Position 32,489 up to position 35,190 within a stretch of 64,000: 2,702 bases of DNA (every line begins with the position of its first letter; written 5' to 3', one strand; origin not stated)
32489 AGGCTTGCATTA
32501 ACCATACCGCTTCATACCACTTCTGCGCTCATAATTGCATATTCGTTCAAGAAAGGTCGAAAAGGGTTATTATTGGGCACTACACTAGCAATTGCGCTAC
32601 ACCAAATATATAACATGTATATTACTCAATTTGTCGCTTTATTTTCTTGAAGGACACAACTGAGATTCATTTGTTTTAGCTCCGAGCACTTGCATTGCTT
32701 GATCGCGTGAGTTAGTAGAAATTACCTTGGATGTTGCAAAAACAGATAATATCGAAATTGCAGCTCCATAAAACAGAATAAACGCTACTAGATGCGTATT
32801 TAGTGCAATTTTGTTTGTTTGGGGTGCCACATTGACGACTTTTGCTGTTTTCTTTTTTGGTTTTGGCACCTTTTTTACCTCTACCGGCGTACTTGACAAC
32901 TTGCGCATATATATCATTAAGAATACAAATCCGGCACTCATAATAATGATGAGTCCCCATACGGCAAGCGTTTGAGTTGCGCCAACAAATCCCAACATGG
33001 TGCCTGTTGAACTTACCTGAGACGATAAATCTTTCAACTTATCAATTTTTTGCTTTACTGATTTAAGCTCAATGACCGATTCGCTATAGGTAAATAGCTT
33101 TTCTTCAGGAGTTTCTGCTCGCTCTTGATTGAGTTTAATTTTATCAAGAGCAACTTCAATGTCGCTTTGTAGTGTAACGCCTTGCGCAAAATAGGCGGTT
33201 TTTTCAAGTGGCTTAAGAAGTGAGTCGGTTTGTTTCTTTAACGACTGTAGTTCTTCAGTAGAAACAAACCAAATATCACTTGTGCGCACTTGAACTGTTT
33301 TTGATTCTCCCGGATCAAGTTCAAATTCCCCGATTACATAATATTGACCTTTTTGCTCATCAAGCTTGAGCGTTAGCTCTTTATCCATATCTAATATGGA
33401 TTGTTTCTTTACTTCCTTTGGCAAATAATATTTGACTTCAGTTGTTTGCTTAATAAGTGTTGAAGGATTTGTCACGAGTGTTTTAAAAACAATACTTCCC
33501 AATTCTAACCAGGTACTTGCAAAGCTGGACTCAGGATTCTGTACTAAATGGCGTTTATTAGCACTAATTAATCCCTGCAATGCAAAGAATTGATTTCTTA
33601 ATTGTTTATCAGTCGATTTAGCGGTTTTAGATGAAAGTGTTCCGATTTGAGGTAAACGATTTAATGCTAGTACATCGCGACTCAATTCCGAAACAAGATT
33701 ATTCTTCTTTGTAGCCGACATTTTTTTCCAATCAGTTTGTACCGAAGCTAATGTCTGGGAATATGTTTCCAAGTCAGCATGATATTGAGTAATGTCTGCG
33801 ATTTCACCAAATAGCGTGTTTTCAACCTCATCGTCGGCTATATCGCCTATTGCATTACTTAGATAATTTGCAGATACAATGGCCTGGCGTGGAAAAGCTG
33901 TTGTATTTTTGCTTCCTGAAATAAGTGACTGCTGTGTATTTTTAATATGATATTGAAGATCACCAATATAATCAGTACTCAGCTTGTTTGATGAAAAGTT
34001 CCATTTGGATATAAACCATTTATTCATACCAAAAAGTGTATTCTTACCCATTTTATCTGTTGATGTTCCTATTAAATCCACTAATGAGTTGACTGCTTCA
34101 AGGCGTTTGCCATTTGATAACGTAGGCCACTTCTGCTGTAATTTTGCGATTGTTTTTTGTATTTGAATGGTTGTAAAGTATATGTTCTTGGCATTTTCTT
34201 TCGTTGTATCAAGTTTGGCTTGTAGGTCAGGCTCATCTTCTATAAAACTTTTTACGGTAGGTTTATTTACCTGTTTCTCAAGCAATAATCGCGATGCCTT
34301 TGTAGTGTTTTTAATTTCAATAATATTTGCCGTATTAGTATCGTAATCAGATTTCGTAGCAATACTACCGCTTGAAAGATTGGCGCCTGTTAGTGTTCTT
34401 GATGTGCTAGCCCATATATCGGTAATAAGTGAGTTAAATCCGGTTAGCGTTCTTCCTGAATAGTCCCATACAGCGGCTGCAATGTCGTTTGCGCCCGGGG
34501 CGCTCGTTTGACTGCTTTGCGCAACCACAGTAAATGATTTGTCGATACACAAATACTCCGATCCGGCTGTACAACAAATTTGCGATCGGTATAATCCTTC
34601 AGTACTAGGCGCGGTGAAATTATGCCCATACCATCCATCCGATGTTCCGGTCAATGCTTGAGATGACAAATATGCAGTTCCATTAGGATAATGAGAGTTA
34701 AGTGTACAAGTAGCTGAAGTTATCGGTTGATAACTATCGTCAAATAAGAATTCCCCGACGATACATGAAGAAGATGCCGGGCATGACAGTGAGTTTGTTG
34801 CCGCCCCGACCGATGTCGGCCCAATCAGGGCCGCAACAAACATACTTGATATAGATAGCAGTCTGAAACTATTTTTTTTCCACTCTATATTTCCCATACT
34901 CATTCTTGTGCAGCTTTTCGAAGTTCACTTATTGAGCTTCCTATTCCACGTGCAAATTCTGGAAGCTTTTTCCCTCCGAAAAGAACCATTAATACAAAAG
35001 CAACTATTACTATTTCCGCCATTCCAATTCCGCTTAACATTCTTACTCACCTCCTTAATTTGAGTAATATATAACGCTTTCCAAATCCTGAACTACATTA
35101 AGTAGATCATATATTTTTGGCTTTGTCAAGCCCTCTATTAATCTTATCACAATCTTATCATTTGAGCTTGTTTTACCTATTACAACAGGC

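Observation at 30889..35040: Four TatA/E paralogs around a single TatC, one translationally coupled to a large exported coiled-coil protein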

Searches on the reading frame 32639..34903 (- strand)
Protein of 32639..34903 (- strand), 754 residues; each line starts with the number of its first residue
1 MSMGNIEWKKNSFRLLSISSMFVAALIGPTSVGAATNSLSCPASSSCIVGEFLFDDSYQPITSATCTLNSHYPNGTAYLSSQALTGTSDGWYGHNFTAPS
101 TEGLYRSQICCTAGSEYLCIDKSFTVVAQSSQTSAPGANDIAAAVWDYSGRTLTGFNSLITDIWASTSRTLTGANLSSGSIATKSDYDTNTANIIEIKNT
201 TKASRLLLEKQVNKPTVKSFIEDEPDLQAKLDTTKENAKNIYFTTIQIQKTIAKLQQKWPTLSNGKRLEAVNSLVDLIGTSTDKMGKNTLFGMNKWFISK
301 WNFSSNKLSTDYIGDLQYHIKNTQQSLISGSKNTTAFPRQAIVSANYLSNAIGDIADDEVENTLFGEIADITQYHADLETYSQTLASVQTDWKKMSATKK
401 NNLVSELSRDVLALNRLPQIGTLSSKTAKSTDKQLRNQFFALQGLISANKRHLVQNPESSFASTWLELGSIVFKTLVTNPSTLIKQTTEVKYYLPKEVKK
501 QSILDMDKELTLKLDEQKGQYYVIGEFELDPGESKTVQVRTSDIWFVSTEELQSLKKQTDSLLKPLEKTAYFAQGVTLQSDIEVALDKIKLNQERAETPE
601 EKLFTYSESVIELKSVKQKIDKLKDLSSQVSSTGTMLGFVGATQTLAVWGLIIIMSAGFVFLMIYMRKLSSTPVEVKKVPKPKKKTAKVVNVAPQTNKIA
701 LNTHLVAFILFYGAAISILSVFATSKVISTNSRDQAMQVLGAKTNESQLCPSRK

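Call 3: search_protein_families(library=pfam, proteins=[window:32639-34903:-], max_evalue=0.01)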
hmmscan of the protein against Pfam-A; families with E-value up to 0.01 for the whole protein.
window:32639-34903:- (754 aa): 0 families

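Call 4: search_protein_families(library=ncbifam, proteins=[window:32639-34903:-], max_evalue=0.01)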
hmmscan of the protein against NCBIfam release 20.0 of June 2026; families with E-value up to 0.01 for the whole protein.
window:32639-34903:- (754 aa): 0 families

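Call 13: find_homologous_proteins(query=window:32639-34903:-)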
Query window:32639-34903:- (754 aa): 149 proteins with E <= 0.001 among 8000 candidates; the best 120 are listed.
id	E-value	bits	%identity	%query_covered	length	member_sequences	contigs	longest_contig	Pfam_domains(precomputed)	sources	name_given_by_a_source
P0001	0.0e+0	1648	100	100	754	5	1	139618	-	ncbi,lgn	-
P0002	0.0e+0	1166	71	100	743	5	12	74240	-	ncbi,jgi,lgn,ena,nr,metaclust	ncbi:hypothetical protein A3D80_02920 [Candidatus Roizmanbacteria bacterium RIFCSPHIGHO2_02_FULL_40_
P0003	4.3e-224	764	48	99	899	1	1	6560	PF08239.18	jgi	jgi:Bacterial SH3 domain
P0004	1.2e-222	759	50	98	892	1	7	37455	PF08239.18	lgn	-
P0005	2.5e-213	729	46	98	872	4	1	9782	PF08239.18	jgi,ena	-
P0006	8.0e-211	720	46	98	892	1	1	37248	PF08239.18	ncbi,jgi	-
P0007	9.1e-211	720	47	98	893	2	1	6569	PF08239.18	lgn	-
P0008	5.0e-171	589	45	86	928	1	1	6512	PF08239.18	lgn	-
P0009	1.4e-168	581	42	86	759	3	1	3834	-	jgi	-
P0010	1.7e-164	567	43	86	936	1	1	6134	PF08239.18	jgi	-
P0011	4.1e-164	566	42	86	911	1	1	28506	PF08239.18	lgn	-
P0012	9.5e-164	565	41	86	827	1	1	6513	-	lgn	-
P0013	7.8e-162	558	42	86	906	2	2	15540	PF08239.18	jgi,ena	-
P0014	1.2e-161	558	41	96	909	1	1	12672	PF08239.18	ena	-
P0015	1.7e-161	557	41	89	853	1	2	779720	-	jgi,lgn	jgi:hypothetical protein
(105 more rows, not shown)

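Call 17: find_related_loci(query=A1, collection=genome_contigs, flank=10000)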
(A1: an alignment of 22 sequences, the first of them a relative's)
Query A1 (754 aa) in genome_contigs; peptide patterns used: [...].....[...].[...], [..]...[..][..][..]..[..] (x = any residue, [..] = any of these).
197 stretches matched a pattern; 122 encode a relative of the query (tblastn E <= 1e-3); the best 80 are kept; 77 distinct loci.
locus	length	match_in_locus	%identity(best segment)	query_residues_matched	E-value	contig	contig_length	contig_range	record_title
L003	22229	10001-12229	71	1-754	0e+0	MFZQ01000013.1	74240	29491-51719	MAG: Candidatus Roizmanbacteria bacterium RIFCSPHIGHO2_02_FULL_40_13b rifcsphigho2_02_scaffold_294, whole genome shotgun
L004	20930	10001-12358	46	11-751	0e+0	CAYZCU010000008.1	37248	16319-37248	MAG TPA_asm: uncultured Gammaproteobacteria bacterium isolate SRP278252_co2_842 genome assembly, contig: NODE_2117_lengt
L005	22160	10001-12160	41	9-729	1e-175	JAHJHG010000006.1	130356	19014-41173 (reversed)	MAG: Patescibacteria group bacterium isolate Modern_marine_planktonic.mb.16 Modern_marine_plan.mb.16_k141_637591, whole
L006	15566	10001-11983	44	15-669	6e-175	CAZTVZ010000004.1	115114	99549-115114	MAG TPA_asm: uncultured Gammaproteobacteria bacterium isolate binchicken_co27_378 genome assembly, contig: NODE_225_leng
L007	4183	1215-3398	41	9-739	0e+0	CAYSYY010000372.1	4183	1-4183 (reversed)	MAG TPA_asm: uncultured Gemmatimonadota bacterium isolate SRP214966_co2_341 genome assembly, contig: NODE_45232_length_4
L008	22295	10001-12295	39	23-719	6e-168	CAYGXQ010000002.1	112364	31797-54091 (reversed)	MAG TPA_asm: uncultured Gammaproteobacteria bacterium isolate ERP119294_co1_458 genome assembly, contig: NODE_165_length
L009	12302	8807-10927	41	15-669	2e-166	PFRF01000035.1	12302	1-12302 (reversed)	MAG: Candidatus Levybacteria bacterium CG_4_9_14_0_2_um_filter_35_21 CG_4_9_14_0.2_um_filter_scaffold_7629_c, whole geno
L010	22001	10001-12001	41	15-677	6e-166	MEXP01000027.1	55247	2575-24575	MAG: Candidatus Amesbacteria bacterium RIFCSPLOWO2_01_FULL_49_25 rifcsplowo2_01_scaffold_7997, whole genome shotgun sequ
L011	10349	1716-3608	42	16-683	3e-164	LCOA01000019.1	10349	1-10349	MAG: Candidatus Amesbacteria bacterium GW2011_GWA1_47_20 UX92_C0019, whole genome shotgun sequence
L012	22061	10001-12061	41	16-711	7e-161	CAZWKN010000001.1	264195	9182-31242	MAG TPA_asm: uncultured Gammaproteobacteria bacterium isolate SRP192515_co1_359 genome assembly, contig: NODE_17_length_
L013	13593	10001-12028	42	24-669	2e-160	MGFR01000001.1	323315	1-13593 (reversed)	MAG: Candidatus Woesebacteria bacterium RBG_13_46_13 RBG_13_scaffold_102, whole genome shotgun sequence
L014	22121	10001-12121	42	21-685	1e-157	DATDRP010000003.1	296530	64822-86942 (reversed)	MAG TPA_asm: Patescibacteria group bacterium isolate SMAG_U7980 k141_61327, whole genome shotgun sequence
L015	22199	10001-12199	37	13-685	4e-152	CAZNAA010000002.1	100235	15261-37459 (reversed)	MAG TPA_asm: uncultured Gammaproteobacteria bacterium isolate SRP192515_co1_126 genome assembly, contig: NODE_121_length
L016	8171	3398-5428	41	14-679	6e-152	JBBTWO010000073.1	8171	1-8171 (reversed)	MAG: Patescibacteria group bacterium isolate H41-bin046_1 H41_bin046_1_000000000073, whole genome shotgun sequence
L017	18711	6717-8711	41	15-667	9e-152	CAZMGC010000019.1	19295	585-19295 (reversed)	MAG TPA_asm: uncultured Gammaproteobacteria bacterium isolate SRP278252_co2_146 genome assembly, contig: NODE_5795_lengt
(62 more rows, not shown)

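Call 24: search_solved_structures(query=A1, max_evalue=1)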
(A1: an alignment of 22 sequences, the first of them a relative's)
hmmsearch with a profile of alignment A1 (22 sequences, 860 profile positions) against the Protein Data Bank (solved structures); distinct sequences matched with E-value up to 1: 18.
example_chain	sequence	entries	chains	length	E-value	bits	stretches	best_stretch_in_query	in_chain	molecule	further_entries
3jqh_A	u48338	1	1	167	0.0022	19.1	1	259-398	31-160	C-type lectin domain family 4 member M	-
9na8_C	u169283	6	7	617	0.056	14.5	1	312-438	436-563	AUGMIN subunit 3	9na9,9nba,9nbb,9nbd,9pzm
2kq8_A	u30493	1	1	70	0.057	14.4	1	810-859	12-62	Cell wall hydrolase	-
4krt_A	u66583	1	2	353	0.08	14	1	796-859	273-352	Autolytic lysozyme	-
2krs_A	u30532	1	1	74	0.13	13.3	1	809-858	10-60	Probable enterotoxin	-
2kt8_A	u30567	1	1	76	0.13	13.2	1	810-858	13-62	Probable surface protein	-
7ase_H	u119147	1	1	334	0.15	13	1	534-599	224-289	eIF3H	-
2kyb_A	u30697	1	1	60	0.18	12.8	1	810-857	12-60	Mannosyl-glycoprotein endo-beta-N-acetylglucosaminidase domain protein, possible enterotox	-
3tnu_B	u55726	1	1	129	0.26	12.3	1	321-428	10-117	Keratin, type II cytoskeletal 5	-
3pvq_A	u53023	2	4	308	0.3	12.1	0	801-856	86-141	Dipeptidyl-peptidase VI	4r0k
9nze_A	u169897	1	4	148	0.48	11.4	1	362-477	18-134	De novo designed protein, EPIC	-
3npf_A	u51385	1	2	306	0.51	11.3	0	833-857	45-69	putative dipeptidyl-peptidase VI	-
5apu_A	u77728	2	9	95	0.56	11.2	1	351-413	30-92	GENERAL CONTROL PROTEIN GCN4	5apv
1wpa_A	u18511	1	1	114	0.57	11.1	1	325-405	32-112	Occludin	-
8uzp_M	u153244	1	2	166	0.63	11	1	328-435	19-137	stem_mimetic_01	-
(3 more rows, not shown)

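Call 36: search_protein_families(library=padloc, proteins=[window:32639-34903:-], max_evalue=0.01)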
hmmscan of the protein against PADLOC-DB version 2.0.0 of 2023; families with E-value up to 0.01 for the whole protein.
window:32639-34903:- (754 aa): 0 families

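Call 37: search_protein_families(library=phrogs, proteins=[window:32639-34903:-], max_evalue=0.01)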
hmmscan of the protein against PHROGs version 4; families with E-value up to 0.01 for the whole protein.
window:32639-34903:- (754 aa): 0 families

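Call 38: predict_structure(alignment_id=A2)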
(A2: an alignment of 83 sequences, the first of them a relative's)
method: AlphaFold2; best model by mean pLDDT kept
length: 754 residues; sequences in the alignment: 83
mean_pLDDT: 80.7   pTM: 0.59
mean pLDDT of the five models: 80.7, 80.6, 79.2, 78.8, 78.6
residues with pLDDT >= 90: 453; 70-90: 102; 50-70: 83; < 50: 116
segments of 3 or more residues with pLDDT < 50: 1-7, 32-35, 144-184, 215-221, 669-700, 734-754
pLDDT, mean of each block of 10 residues (from residue 1): 44 73 68 60 94 93 97 95 95 95 96 95 90 52 45 41 41 43 49 65 68 49 78 96 97 96 95 97 92 94 93 97 93 83 96 95 97 97 96 95 95 91 72 93 95 91 91 94 89 93 96 95 95 94 94 97 94 96 98 93 94 97 95 63 60 78 64 38 42 41 74 81 75 44 37 38
secondary structure, 60 per line:
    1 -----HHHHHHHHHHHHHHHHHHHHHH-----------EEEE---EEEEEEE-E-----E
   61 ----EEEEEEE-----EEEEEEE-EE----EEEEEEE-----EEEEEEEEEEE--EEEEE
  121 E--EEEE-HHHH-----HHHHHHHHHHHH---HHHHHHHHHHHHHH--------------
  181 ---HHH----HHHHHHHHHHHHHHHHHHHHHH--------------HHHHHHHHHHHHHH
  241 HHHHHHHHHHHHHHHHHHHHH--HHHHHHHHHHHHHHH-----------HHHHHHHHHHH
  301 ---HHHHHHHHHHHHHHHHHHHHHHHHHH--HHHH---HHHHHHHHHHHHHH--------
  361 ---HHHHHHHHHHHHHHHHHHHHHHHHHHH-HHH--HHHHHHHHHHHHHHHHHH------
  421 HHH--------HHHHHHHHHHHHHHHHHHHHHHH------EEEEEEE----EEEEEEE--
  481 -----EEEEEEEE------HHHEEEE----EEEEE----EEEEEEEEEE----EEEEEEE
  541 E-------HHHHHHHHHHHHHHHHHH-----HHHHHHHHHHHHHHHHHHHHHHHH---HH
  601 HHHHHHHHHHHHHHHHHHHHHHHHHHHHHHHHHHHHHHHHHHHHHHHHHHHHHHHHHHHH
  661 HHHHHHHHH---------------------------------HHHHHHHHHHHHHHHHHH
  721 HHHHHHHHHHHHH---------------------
elements in order (helices of 4 or more, strands of 3 or more residues): H6-27 E39-42 E46-52 E65-71 E77-83 E91-97 E103-113 E116-121 E124-127 H129-132 H138-149 H153-166 H191-212 H227-261 H264-278 H290-300 H304-329 H332-335 H339-352 H364-390 H397-414 H432-454 E461-467 E472-478 E486-493 E503-506 E511-515 E520-529 E534-541 H549-566 H572-595 H599-669 H703-733

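Call 45: fold_search(model_id=the predicted structure, library=pdb)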
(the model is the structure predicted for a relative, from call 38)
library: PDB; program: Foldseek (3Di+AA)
matches with E <= 10: 1394; with E <= 0.001: 0
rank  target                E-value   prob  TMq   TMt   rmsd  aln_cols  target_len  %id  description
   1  4umg                  4.9e-03  1.00  0.10  0.61   5.5       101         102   15  Crystal structure of the Lin-41 filamin domain (released 2014-10-01)
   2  4u2z_A                9.0e-03  0.28  0.09  0.10  33.6       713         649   10  X-ray crystal structure of an Sco GlgEI-V279S/1,2,2-trifluromaltose complex (released 2015-07-22)
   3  5xsy_B                9.9e-03  0.99  0.11  0.35  12.7       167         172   14  Structure of the Nav1.4-beta1 complex from electric eel (released 2017-08-09)
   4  5fqg_A                1.0e-02  1.00  0.09  0.12   5.8       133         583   13  The details of glycolipid glycan hydrolysis by the structural analysis of a family 123 glycoside hydrolase from Clostr (released 2016-03-30)
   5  4cn1_A                1.3e-02  1.00  0.08  0.10   3.2        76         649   12  GlgE isoform 1 from Streptomyces coelicolor D394A mutant with maltose- 1-phosphate bound (released 2014-05-21)
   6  7tfo_J                1.5e-02  1.00  0.10  0.54   4.4       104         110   10  Cryo-EM structure of HIV-1 Env trimer BG505 SOSIP.664 in complex with CD4bs antibody Ab1573 (released 2022-01-26)
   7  5vt4_A                1.6e-02  1.00  0.08  0.10   3.2        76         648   12  Sco GlgEI-V279S in complex with a pyrolidene-based methyl-phosphonate compound (released 2017-06-07)
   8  5vt4_C                1.6e-02  0.16  0.08  0.10  33.0       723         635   11  Sco GlgEI-V279S in complex with a pyrolidene-based methyl-phosphonate compound (released 2017-06-07)
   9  2qki_D                1.6e-02  1.00  0.11  0.13   3.5        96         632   14  Human C3c in complex with the inhibitor compstatin (released 2007-08-14)
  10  5fqe_B                1.7e-02  1.00  0.09  0.11  10.9       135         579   16  The details of glycolipid glycan hydrolysis by the structural analysis of a family 123 glycoside hydrolase from Clostr (released 2016-03-30)
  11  4nzj                  1.7e-02  0.16  0.09  0.13  24.5       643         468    9  Crystal structure of a putative alpha-galactosidase (BF1418) from Bacteroides fragilis NCTC 9343 at 1.57 A resolution (released 2013-12-25)
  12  6fpt_B                1.8e-02  1.00  0.10  0.18   5.7       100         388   16  Crystal structure of Danio rerio Lin41 filamin-NHL domains (released 2018-05-09)
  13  5fqh_A                1.8e-02  1.00  0.09  0.11   6.6       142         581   13  The details of glycolipid glycan hydrolysis by the structural analysis of a family 123 glycoside hydrolase from Clostr (released 2016-03-30)
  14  5fqe_A                1.8e-02  0.99  0.09  0.11   6.9       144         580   12  The details of glycolipid glycan hydrolysis by the structural analysis of a family 123 glycoside hydrolase from Clostr (released 2016-03-30)
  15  9u61_C                2.0e-02  1.00  0.10  0.12   4.1        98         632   14  CP/MBL pathways C3 convertase C4b2a and C3 complex (released 2026-01-14)
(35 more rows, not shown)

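Call 80: search_protein_representatives(alignment_id=A2)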
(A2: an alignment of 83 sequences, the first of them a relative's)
Query: 83 sequences, 895 profile positions. Proteins with E-value up to 0.001 (for the whole library): 8720; up to 1e-10: 2273; up to 1e-30: 555. The best 150 are listed.
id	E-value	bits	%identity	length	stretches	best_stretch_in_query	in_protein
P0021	0.0e+00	1187.1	-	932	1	7-894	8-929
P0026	0.0e+00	1170.1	-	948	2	137-894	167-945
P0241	0.0e+00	1142.6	-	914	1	1-893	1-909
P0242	0.0e+00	1133.1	-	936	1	1-894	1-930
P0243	0.0e+00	1128.8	-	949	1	1-894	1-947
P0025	0.0e+00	1128.0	-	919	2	136-893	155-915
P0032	0.0e+00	1109.5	-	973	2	129-894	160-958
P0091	0.0e+00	1097.0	-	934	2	139-894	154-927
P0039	0.0e+00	1093.7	-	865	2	1-762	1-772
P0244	0.0e+00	1082.9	-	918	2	137-893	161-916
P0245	0.0e+00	1081.4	-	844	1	1-829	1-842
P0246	0.0e+00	1074.0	-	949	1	1-893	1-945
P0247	0.0e+00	1070.7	-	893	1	1-894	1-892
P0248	0.0e+00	1067.1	-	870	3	139-758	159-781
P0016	0.0e+00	1060.6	-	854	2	139-829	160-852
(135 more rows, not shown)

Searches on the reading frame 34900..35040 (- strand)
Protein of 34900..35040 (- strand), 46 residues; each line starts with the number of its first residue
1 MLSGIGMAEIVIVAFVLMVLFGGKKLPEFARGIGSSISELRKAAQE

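Call 3: search_protein_families(library=pfam, proteins=[window:34900-35040:-], max_evalue=0.01)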
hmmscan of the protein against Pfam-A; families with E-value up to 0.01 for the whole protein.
window:34900-35040:- (46 aa): 1 family
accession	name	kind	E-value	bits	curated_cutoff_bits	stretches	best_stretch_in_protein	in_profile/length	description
PF02416.21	TatA_B_E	-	2.7e-13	49.4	21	1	5-46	1-42/53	mttA/Hcf106 family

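Call 4: search_protein_families(library=ncbifam, proteins=[window:34900-35040:-], max_evalue=0.01)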
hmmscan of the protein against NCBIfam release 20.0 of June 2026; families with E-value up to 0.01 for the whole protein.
window:34900-35040:- (46 aa): 19 families
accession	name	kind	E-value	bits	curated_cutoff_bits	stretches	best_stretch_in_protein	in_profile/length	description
TIGR01411.1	tatAE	subfamily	4.2e-13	48.7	53.9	1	4-46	1-43/47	twin-arginine translocase TatA/TatE family subunit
NF011430.0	PRK14861.1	subfamily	1.1e-12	47.3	62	1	1-46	1-46/61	twin arginine translocase protein A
NF001854.0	PRK00575.1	equivalog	3e-09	37.4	72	1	5-38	4-37/94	Sec-independent protein translocase subunit TatA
NF011429.0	PRK14857.1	equivalog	3.8e-09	36.8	77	1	4-46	5-47/91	TatA/E family twin arginine-targeting protein translocase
TIGR01410.1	tatB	equivalog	6.2e-08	33.1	56.5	1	4-45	2-43/80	Sec-independent protein translocase protein TatB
NF002377.0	PRK01371.1-4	equivalog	1.6e-07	31.7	96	1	4-45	3-44/119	sec-independent translocase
NF002922.0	PRK03554.1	equivalog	1e-05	26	125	1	3-44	2-43/89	Sec-independent protein translocase subunit TatA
NF002375.0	PRK01371.1-2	equivalog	1.7e-05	25.1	137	1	2-41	1-40/137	sec-independent translocase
NF047942.1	TatA_Rickett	exception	1.7e-05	24.4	90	1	4-42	2-40/45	twin-arginine translocase TatA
NF002500.0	PRK01833.1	equivalog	2.4e-05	24.6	115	1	3-45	2-44/74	Sec-independent protein translocase subunit TatA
NF003396.0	PRK04598.1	equivalog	3e-05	24.4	121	1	3-45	2-44/81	Sec-independent protein translocase subunit TatA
NF002960.0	PRK03625.1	equivalog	5.1e-05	23.5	92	1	4-45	3-44/67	twin-arginine translocase subunit TatE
NF003393.0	PRK04561.1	equivalog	7.8e-05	22.5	104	1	11-45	10-44/75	twin arginine translocase protein A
NF047941.1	TatB_Rickett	equivalog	0.00015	21.9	75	1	4-35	3-34/84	Sec-independent protein translocase subunit TatB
NF002376.0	PRK01371.1-3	equivalog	0.00021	21.6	181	1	1-44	1-44/179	Sec-independent protein translocase protein TatB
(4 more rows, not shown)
